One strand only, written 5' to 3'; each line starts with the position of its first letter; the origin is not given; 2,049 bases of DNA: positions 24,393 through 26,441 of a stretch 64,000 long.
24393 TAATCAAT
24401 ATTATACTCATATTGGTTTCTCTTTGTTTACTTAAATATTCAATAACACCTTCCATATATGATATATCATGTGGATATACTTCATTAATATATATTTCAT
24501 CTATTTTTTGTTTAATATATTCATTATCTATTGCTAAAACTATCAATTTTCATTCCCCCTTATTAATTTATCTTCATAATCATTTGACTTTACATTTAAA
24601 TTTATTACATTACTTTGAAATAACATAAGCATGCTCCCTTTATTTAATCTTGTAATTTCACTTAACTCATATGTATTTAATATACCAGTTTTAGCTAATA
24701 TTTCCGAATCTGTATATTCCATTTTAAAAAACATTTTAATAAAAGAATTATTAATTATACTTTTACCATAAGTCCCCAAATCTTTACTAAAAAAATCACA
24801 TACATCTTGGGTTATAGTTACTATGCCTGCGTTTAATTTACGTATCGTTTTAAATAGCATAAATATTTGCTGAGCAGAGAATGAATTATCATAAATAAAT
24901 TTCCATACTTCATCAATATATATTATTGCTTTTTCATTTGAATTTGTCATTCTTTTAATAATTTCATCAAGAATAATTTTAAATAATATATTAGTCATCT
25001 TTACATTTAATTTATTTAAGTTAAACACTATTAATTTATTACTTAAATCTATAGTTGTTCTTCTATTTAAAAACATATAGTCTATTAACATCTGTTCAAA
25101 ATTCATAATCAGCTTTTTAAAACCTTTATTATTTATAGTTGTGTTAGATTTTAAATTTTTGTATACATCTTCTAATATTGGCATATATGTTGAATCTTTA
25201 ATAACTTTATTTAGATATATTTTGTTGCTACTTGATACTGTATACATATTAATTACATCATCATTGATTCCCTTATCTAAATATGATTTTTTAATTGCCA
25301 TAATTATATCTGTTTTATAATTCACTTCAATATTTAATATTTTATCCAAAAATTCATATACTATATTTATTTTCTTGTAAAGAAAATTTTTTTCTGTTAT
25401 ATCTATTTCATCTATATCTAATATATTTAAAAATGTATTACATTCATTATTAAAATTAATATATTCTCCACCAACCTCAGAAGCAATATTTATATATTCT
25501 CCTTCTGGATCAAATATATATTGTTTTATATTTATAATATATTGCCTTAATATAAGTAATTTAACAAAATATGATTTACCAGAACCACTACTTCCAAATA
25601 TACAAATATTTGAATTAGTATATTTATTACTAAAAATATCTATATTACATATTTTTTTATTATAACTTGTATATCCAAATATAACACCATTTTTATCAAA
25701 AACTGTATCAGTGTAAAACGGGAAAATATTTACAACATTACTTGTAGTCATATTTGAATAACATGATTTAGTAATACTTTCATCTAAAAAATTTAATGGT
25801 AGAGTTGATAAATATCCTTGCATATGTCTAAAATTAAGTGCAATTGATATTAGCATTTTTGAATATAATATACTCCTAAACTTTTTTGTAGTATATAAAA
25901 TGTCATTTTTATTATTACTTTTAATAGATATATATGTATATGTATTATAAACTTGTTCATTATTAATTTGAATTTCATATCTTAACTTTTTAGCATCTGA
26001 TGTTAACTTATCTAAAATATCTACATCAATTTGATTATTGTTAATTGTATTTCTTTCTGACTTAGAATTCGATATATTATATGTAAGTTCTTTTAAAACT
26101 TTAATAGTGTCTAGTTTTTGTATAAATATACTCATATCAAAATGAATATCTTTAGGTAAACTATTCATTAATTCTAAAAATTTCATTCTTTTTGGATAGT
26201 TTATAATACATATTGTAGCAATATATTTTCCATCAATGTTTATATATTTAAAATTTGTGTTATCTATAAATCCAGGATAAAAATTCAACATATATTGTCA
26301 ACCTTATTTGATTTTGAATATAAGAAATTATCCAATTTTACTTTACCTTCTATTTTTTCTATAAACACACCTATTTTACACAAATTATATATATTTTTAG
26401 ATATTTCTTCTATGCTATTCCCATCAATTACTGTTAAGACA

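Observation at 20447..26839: Chimeric secretion-ATPase operon: split VirB4-type ATPase + TadZ/CpaE-like + TadA/CpaF(VirB11)-like + TadB/GspF-like + unknown protein, with no pilin, peptidase, relaxase or coupling protein, embedded among sporulation regulators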

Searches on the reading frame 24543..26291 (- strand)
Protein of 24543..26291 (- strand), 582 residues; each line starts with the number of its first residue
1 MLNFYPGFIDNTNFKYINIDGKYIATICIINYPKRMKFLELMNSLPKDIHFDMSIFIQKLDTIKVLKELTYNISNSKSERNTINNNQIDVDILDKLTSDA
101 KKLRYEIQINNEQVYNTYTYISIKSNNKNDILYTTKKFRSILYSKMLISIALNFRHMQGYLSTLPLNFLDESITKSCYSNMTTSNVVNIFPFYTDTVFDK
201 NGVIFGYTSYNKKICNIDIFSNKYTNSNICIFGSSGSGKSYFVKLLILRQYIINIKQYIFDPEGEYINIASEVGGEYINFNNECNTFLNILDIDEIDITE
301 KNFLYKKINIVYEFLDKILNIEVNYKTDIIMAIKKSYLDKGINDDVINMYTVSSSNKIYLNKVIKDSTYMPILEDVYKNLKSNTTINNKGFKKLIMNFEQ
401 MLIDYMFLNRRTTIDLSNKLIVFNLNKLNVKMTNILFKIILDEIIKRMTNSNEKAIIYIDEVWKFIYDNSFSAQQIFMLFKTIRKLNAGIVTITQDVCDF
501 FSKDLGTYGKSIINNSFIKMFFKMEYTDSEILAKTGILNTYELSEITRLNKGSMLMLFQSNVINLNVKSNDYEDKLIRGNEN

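Call 4: search_protein_families(library=pfam, max_evalue=0.1, proteins=[window:24543-26291:-])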
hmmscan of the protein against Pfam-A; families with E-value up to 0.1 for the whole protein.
window:24543-26291:- (582 aa): 7 families
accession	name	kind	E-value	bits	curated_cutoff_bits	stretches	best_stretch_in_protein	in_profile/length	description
PF19044.6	P-loop_TraG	-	1.8e-14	53.7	25.8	1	222-525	25-319/413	TraG P-loop domain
PF01935.23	DUF87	-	1.1e-10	42.5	23.2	1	220-443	17-219/220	Helicase HerA, central domain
PF12846.13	AAA_10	-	1.7e-08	34.3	27.5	1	219-505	14-291/362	AAA-like domain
PF05707.18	Zot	-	0.0015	18.4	20.3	1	434-497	62-128/197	Zonular occludens toxin (Zot)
PF10412.15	TrwB_AAD_bind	-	0.0095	15.3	20.5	0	222-268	11-57/387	Type IV secretion-system coupling protein DNA-binding domain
PF05673.19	DUF815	-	0.0096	15.5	23.8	0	212-247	38-74/249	Protein of unknown function (DUF815)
PF01580.24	FtsK_SpoIIIE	-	0.025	14.5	24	1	223-248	35-61/221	FtsK/SpoIIIE family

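Call 5: search_protein_families(library=ncbifam, max_evalue=0.1, proteins=[window:24543-26291:-])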
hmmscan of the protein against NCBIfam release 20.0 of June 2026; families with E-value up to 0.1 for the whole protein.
window:24543-26291:- (582 aa): 7 families
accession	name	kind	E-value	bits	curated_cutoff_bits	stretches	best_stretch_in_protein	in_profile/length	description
NF045971.1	conju_CD1110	equivalog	7.1e-56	189.9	325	1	8-565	195-734/752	VirB4-like conjugal transfer ATPase, CD1110 family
NF045975.1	VirB4_plasma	equivalog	1e-51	175.7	590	1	13-577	307-893/894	Mbov_0397 family ICE element conjugal transfer ATPase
TIGR02746.1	TraC-F-type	equivalog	1.4e-36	125.7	567.05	1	87-528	289-713/800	type IV secretion system protein TraC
NF010278.0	PRK13721.1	subfamily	3.8e-22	78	1177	1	97-525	345-762/874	type IV secretion system protein TraC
NF010447.0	PRK13873.1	equivalog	9.4e-07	27.1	1020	1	441-501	627-684/815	conjugal transfer protein TrbE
NF042943.1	HerA_antiphage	equivalog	0.0086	14.7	800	1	203-269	135-200/566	anti-phage-associated helicase HerA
TIGR02324.1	CP_lyasePhnL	equivalog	0.051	13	256.3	0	229-271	37-78/224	phosphonate C-P lyase system protein PhnL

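Call 6: find_homologous_proteins(query=window:24543-26291:-, max_evalue=0.00001)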
Query window:24543-26291:- (582 aa): 2460 proteins with E <= 0.00001 among 8000 candidates; the best 120 are listed.
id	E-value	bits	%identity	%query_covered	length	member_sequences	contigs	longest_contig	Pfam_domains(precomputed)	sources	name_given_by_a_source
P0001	0.0e+0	1242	100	100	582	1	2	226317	PF19044.7,PF01935.24,PF12846.14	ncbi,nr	ncbi:MAG: DUF87 domain-containing protein [Clostridia bacterium]|nr:DUF87 domain-containing protein 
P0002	0.0e+0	1066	85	100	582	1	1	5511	PF19044.7,PF01935.24,PF12846.14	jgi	-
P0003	1.8e-298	1009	79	99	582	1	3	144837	PF19044.7,PF01935.24,PF12846.14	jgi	jgi:hypothetical protein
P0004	4.6e-295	998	79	100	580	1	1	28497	PF19044.7,PF01935.24,PF12846.14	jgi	-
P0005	3.9e-275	932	75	100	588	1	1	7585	PF19044.7,PF01935.24,PF12846.14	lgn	-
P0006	2.9e-266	903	73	99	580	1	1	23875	PF19044.7,PF01935.24,PF12846.14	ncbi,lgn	-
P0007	1.1e-265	901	73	100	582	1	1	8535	PF19044.7,PF01935.24,PF12846.14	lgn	-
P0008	4.4e-265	899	72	100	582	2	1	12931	PF19044.7,PF01935.24,PF12846.14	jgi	jgi:type IV secretory pathway VirB4 component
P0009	1.5e-259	881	72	100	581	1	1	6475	PF19044.7,PF01935.24,PF12846.14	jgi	jgi:type IV secretory pathway VirB4 component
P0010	1.3e-253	861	69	100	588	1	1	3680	PF19044.7,PF01935.24,PF12846.14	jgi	jgi:type IV secretory pathway VirB4 component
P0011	4.8e-251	852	67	99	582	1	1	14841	PF19044.7,PF01935.24,PF12846.14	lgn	-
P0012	1.5e-248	844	66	99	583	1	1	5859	PF19044.7,PF01935.24,PF12846.14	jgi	-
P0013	5.5e-248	842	65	99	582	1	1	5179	PF19044.7,PF01935.24,PF12846.14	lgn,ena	-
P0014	8.0e-243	825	65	99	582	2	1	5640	PF19044.7,PF01935.24,PF12846.14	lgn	-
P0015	1.7e-234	798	62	100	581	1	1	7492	PF19044.7,PF01935.24,PF12846.14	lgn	-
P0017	7.5e-191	654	56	99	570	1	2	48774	PF19044.7,PF01935.24,PF12846.14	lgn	-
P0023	4.5e-142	493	47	99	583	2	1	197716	PF19044.7,PF01935.24,PF12846.14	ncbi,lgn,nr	ncbi:MAG: ATP-binding protein [Clostridia bacterium]|nr:ATP-binding protein [Clostridia bacterium]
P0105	1.2e-122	429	42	99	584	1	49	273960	PF19044.7,PF01935.24,PF12846.14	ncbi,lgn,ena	-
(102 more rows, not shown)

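Call 8: find_encoding_contigs(protein=P0105, flank=10000, max_places=3)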
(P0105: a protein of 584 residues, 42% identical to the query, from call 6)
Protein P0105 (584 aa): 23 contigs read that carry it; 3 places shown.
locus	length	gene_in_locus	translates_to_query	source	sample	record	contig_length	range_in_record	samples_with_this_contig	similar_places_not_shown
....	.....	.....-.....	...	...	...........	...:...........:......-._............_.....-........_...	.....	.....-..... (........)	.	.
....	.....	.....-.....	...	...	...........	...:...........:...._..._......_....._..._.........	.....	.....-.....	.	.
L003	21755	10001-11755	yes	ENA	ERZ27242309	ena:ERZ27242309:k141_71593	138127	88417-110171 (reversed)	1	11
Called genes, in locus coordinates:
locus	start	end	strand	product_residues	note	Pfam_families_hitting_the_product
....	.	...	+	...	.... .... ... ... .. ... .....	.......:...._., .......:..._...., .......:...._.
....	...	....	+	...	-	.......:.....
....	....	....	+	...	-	-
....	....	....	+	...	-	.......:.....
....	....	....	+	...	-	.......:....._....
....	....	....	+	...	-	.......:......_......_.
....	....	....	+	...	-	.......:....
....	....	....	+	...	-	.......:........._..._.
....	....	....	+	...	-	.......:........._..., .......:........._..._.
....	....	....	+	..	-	-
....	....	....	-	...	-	-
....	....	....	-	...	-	-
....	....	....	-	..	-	-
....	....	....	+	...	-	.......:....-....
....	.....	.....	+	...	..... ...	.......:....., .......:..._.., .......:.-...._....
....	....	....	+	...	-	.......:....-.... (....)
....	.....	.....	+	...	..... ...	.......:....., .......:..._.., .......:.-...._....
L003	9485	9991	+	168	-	PF26593:TraC-like (weak)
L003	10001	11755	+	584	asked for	PF01935:DUF87, PF12846:AAA_10, PF19044:P-loop_TraG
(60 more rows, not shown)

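Call 9: find_encoding_contigs(protein=P0023, flank=10000, max_places=2)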
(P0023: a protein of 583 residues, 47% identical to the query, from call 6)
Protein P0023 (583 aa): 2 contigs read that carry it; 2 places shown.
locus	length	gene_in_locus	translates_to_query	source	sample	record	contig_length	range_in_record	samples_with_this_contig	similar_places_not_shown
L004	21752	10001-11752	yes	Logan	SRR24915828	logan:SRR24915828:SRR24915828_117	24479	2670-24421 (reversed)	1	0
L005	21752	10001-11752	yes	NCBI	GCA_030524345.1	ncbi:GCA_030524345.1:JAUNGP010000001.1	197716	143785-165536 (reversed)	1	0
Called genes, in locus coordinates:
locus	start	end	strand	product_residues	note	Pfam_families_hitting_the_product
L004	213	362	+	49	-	-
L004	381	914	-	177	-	PF03729:DUF308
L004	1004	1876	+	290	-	PF01513:NAD_kinase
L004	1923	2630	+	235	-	PF02535:Zip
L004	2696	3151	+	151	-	PF01451:LMWPc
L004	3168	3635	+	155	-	PF02502:LacAB_rpiB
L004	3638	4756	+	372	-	PF00953:Glycos_transf_4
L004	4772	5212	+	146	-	PF09424:YqeY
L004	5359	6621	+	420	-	PF05193:Peptidase_M16_C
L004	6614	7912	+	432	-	PF00675:Peptidase_M16, PF05193:Peptidase_M16_C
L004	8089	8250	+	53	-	-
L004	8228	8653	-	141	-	-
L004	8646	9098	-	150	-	-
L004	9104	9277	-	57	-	-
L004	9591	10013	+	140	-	PF26593:TraC-like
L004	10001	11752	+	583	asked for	PF01935:DUF87, PF12846:AAA_10, PF19044:P-loop_TraG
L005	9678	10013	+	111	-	PF26593:TraC-like (weak)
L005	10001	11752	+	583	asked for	PF01935:DUF87, PF12846:AAA_10, PF19044:P-loop_TraG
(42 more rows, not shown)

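Call 15: find_related_loci(query=A1, collection=genome_contigs, flank=10000)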
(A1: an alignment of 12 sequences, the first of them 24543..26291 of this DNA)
Query A1 (582 aa) in genome_contigs; peptide patterns used: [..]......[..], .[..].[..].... (x = any residue, [..] = any of these).
599 stretches matched a pattern (row limit reached: there are more); 511 encode a relative of the query (tblastn E <= 1e-3); the best 80 are kept; 80 distinct loci.
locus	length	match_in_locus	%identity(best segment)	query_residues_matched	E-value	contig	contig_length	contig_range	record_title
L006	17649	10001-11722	47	6-581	2e-151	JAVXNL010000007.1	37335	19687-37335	MAG: Clostridia bacterium isolate CGS6M2-bin3 NODE_906_length_37335_cov_12.200080, whole genome shotgun sequence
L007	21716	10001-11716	47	2-580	6e-150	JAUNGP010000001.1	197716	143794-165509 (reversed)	MAG: Clostridia bacterium isolate S26M_St_7 NODE_7_length_197716_cov_37.084195, whole genome shotgun sequence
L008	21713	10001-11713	46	2-581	3e-146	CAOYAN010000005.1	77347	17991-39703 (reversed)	MAG TPA_asm: uncultured Clostridia bacterium isolate MGBC120553 genome assembly, contig: MGBC120553.5, whole genome shot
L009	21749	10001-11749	43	6-582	6e-145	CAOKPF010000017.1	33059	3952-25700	MAG TPA_asm: uncultured Clostridium sp. isolate SRR17684615_bin.9_metawrap_v1.3_MAG genome assembly, contig: NODE.1729_l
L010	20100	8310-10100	44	5-580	3e-139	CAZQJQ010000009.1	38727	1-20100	MAG TPA_asm: uncultured Clostridiaceae bacterium isolate SRP239243_co1_394 genome assembly, contig: NODE_1340_length_387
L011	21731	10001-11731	44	3-579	7e-135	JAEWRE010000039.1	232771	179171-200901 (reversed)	MAG: Bacillota bacterium isolate OH_SBrB_46 k127_704821, whole genome shotgun sequence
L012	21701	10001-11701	40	3-581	7e-126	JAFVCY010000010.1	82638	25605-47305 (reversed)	MAG: Clostridia bacterium isolate RGIG5057 Roe_deer_Rumen.Co__c174106, whole genome shotgun sequence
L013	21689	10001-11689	40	6-577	9e-119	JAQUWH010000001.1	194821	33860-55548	MAG: Clostridia bacterium isolate STD2_186 NODE_127_length_194821_cov_4.771744_Sandtown_D2, whole genome shotgun sequenc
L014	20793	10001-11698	39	5-581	8e-119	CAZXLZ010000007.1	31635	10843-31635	MAG TPA_asm: uncultured Clostridiaceae bacterium isolate SRP199465_co2_840 genome assembly, contig: NODE_3489_length_316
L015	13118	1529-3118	42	46-578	2e-117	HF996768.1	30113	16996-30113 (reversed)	Clostridium sp. CAG:1219 genomic scaffold, scf102, whole genome shotgun sequence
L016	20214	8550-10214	41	6-582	2e-114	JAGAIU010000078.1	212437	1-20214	MAG: Clostridia bacterium isolate RGIG8481 Water_deer_Cecum-1__c368734, whole genome shotgun sequence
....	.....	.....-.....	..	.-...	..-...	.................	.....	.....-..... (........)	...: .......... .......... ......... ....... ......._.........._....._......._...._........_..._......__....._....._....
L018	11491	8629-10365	38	3-577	6e-109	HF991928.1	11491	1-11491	Clostridium sp. CAG:921 genomic scaffold, scf137, whole genome shotgun sequence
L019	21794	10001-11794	44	1-579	9e-135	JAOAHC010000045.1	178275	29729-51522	MAG: Clostridia bacterium isolate SKW48 k141_1641178, whole genome shotgun sequence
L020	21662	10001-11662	37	3-582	8e-105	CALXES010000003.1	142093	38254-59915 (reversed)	MAG: uncultured Clostridia bacterium isolate BRZ_H__bin97 genome assembly, contig: BRZ_H__NODE_115_length_142093_cov_6.3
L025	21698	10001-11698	38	6-582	7e-98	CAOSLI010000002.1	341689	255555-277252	MAG TPA_asm: uncultured Clostridia bacterium isolate MGBC142777 genome assembly, contig: MGBC142777.2, whole genome shot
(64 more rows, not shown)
